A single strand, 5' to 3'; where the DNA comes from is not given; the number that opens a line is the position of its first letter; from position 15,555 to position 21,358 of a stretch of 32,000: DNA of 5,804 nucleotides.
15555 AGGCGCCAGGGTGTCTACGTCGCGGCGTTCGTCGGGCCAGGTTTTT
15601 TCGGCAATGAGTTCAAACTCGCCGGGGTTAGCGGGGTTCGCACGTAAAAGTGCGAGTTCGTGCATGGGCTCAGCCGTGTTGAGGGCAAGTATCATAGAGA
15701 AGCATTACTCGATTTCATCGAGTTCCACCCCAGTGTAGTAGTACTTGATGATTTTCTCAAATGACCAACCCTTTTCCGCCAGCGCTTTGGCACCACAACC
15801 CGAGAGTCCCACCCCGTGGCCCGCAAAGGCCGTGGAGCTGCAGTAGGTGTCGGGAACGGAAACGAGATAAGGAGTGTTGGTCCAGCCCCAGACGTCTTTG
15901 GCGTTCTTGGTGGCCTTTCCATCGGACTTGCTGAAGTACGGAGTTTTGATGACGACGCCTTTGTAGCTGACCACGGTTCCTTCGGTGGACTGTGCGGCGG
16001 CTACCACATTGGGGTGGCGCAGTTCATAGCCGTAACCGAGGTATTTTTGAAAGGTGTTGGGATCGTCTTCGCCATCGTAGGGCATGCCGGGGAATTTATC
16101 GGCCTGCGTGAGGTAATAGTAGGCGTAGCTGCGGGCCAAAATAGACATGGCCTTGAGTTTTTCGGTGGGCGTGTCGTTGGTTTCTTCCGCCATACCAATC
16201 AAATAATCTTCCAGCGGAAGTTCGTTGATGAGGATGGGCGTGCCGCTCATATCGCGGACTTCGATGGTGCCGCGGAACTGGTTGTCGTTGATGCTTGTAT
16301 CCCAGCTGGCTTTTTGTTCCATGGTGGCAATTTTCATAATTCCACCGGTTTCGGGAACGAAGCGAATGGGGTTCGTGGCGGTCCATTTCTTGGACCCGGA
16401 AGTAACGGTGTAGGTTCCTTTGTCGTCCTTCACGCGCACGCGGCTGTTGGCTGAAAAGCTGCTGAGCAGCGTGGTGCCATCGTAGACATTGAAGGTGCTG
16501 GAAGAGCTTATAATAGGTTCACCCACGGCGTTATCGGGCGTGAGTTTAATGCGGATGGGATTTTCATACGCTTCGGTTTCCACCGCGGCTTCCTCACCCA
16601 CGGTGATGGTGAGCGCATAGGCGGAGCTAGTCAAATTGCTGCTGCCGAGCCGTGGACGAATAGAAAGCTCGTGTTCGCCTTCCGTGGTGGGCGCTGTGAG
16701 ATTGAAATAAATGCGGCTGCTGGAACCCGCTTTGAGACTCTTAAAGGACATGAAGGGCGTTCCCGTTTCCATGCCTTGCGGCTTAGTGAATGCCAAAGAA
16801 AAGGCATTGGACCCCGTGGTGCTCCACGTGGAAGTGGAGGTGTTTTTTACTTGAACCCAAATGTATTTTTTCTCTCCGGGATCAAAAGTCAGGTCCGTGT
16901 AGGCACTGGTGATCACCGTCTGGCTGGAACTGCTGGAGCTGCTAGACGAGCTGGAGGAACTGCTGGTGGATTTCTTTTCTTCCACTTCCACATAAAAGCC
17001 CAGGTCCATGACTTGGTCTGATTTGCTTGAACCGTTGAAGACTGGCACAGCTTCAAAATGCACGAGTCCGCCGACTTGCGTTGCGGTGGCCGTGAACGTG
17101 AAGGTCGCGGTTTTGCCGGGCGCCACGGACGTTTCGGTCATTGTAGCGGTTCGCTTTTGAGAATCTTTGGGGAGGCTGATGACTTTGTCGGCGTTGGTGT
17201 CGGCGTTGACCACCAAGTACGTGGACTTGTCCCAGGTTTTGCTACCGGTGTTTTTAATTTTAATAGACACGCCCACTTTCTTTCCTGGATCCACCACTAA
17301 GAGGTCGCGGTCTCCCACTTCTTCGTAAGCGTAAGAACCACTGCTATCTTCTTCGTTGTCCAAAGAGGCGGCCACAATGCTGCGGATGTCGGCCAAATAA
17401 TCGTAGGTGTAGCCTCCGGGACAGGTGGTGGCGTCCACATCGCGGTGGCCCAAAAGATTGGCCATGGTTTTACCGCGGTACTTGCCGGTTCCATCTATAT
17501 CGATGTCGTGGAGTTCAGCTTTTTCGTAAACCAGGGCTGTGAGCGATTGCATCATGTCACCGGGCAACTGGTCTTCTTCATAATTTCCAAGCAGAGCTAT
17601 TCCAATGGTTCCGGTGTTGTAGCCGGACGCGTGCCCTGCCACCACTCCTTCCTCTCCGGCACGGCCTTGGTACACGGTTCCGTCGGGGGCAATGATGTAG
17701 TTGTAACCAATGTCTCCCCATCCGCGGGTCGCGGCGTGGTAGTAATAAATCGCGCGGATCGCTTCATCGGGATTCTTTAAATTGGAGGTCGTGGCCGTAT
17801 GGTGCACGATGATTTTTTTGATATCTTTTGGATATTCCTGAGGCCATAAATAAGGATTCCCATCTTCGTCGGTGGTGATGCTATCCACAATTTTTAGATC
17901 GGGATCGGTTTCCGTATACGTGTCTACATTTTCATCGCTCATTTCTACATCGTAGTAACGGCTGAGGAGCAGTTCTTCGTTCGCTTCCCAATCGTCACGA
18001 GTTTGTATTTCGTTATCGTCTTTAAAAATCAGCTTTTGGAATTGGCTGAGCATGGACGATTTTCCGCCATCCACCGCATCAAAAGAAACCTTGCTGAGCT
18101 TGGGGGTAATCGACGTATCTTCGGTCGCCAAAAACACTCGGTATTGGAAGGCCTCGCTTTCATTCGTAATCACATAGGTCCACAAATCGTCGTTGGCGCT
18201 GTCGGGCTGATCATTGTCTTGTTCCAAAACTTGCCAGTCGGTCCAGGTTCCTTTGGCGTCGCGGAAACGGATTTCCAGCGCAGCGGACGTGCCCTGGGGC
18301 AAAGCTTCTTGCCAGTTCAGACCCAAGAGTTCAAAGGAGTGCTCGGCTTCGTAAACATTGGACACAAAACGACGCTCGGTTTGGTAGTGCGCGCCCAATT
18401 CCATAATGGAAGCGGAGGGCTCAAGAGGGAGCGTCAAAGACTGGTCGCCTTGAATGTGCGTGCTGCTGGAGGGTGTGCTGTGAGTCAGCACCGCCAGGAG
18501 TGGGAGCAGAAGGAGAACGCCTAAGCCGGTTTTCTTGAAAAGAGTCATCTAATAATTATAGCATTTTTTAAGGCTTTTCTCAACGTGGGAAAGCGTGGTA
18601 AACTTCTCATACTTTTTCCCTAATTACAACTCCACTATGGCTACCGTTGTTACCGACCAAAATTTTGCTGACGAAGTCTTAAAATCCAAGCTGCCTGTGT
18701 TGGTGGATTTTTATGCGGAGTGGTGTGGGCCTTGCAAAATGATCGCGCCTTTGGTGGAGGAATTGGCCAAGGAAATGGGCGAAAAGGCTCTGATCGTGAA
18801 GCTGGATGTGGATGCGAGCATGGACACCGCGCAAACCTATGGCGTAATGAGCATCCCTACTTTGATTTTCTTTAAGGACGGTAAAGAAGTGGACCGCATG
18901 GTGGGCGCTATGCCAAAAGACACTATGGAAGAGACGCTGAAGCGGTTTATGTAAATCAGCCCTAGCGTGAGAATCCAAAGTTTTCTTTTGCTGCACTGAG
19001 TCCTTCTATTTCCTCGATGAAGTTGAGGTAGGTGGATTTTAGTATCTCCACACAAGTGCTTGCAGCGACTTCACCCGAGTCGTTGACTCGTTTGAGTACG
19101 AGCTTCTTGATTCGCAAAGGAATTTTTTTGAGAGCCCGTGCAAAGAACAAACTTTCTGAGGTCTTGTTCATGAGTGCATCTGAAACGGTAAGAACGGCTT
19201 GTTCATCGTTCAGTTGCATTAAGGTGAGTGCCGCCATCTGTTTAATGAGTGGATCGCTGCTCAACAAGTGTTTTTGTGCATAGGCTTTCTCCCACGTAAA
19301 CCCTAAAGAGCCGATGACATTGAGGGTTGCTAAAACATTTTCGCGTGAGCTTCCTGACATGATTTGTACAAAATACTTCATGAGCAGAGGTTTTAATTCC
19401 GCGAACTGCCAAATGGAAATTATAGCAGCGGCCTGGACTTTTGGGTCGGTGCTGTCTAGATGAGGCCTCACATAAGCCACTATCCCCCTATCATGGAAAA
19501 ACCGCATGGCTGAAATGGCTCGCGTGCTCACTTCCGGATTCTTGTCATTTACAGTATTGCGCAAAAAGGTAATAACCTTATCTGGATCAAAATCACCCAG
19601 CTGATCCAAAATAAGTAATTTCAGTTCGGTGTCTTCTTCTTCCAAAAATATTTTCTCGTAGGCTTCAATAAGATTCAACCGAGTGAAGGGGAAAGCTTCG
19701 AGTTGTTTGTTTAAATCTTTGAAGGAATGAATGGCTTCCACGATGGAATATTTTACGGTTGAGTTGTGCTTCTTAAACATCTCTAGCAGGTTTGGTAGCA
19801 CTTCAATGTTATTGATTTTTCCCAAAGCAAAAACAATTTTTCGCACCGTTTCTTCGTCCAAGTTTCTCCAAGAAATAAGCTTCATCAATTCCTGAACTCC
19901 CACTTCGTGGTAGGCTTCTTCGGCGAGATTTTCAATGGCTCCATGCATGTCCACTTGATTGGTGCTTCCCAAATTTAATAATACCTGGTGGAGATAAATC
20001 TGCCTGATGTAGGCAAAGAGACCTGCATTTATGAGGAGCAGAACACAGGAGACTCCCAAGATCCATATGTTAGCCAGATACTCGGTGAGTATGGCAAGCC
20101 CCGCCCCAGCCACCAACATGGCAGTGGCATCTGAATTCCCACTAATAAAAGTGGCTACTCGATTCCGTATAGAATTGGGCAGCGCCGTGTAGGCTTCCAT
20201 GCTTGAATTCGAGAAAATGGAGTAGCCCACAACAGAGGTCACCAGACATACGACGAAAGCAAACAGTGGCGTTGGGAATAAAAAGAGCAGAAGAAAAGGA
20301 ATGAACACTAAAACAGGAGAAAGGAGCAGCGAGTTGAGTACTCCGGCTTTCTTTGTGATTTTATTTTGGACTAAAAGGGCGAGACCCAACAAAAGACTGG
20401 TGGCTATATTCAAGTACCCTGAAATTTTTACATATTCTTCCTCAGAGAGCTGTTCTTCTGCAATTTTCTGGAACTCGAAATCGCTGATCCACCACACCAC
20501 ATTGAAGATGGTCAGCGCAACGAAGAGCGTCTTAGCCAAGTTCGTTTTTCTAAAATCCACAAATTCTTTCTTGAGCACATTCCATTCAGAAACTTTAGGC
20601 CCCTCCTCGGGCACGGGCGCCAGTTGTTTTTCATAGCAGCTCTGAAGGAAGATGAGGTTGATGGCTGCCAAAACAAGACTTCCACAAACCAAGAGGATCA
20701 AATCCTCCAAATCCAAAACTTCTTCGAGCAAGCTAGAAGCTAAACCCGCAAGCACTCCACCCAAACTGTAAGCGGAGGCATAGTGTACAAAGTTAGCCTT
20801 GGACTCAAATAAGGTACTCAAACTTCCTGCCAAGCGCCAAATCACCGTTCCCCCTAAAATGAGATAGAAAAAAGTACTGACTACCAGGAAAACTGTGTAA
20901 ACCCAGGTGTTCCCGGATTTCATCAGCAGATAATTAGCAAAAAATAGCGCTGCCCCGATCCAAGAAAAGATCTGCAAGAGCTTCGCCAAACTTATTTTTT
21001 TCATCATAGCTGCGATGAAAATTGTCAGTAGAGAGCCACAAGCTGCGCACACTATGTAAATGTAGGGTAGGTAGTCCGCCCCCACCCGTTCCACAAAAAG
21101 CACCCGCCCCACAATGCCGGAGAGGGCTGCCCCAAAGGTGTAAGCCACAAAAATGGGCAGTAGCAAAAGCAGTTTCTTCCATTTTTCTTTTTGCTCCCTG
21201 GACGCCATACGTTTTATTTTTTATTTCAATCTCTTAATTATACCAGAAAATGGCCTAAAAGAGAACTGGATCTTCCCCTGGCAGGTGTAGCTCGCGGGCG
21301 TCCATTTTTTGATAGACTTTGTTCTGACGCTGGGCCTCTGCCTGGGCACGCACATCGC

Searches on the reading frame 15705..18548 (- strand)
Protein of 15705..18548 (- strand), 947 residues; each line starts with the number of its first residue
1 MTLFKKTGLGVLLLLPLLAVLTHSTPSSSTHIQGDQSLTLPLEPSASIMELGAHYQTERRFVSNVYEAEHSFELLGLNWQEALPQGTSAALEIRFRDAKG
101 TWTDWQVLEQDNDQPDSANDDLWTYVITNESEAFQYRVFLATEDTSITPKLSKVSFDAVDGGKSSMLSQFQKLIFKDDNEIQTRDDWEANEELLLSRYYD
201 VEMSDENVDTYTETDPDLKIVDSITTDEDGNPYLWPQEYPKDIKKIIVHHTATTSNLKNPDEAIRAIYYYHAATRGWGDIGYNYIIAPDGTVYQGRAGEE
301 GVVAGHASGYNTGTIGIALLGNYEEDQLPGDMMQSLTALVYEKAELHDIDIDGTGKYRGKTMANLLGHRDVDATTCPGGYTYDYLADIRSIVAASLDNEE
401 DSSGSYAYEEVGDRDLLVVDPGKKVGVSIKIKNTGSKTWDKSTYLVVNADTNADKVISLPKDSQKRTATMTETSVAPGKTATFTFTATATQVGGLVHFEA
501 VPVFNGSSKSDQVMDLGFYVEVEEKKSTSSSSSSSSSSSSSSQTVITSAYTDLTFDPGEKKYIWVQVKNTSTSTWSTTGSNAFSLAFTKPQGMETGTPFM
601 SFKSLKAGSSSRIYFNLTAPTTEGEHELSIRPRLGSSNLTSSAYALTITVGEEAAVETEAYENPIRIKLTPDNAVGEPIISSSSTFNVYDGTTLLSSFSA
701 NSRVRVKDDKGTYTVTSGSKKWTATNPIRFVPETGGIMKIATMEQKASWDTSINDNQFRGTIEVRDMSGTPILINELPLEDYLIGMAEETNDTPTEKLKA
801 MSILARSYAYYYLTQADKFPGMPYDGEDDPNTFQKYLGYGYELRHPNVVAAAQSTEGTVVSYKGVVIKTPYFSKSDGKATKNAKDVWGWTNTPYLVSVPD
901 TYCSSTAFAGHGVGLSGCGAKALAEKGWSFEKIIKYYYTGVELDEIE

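Call 67: search_protein_families(library=pfam, proteins=[window:15705-18548:-], max_evalue=0.00001)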
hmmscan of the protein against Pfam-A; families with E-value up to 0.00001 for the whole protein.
window:15705-18548:- (947 aa): 3 families
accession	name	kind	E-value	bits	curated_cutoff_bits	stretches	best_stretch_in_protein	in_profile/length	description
PF01510.30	Amidase_2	-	9.8e-20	71.7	26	1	241-378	3-130/131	N-acetylmuramoyl-L-alanine amidase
PF08486.15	SpoIID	-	1.6e-11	45.1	23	1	773-862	7-97/97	Stage II sporulation protein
PF16158.11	N_BRCA1_IG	-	1.3e-07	32.6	28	0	417-489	6-77/108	Ig-like domain from next to BRCA1 gene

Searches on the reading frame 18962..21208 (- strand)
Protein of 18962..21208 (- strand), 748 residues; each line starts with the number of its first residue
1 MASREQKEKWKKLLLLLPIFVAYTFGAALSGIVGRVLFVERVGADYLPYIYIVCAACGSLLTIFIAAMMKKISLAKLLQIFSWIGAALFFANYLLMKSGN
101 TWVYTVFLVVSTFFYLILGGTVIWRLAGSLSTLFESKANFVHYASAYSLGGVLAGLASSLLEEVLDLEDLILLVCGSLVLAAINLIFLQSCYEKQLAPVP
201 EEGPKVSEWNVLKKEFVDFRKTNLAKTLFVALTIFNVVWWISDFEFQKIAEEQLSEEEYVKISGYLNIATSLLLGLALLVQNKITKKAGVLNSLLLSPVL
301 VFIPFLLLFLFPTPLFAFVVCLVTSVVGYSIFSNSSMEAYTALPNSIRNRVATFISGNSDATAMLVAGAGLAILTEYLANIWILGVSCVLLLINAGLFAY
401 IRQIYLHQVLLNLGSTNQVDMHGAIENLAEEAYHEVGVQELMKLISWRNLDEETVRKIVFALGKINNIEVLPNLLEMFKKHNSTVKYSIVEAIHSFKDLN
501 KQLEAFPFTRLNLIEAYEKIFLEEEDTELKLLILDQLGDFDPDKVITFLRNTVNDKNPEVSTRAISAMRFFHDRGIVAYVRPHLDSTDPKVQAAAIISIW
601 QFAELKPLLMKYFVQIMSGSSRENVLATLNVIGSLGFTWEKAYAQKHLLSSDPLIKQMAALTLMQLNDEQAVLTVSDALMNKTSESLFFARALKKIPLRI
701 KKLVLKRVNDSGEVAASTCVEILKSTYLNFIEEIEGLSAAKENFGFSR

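Call 67: search_protein_families(library=pfam, proteins=[window:18962-21208:-], max_evalue=0.00001)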
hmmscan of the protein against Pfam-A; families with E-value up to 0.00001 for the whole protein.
window:18962-21208:- (748 aa): 3 families
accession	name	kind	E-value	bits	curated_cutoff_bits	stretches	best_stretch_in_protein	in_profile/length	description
PF13646.12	HEAT_2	-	1.1e-17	64.5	27.7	1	519-599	6-87/88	HEAT repeats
PF02985.28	HEAT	-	3.8e-07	30.2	23.5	0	579-604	4-29/31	HEAT repeat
PF07690.21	MFS_1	-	8.9e-07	28.6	33.4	1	143-355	126-335/347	Major Facilitator Superfamily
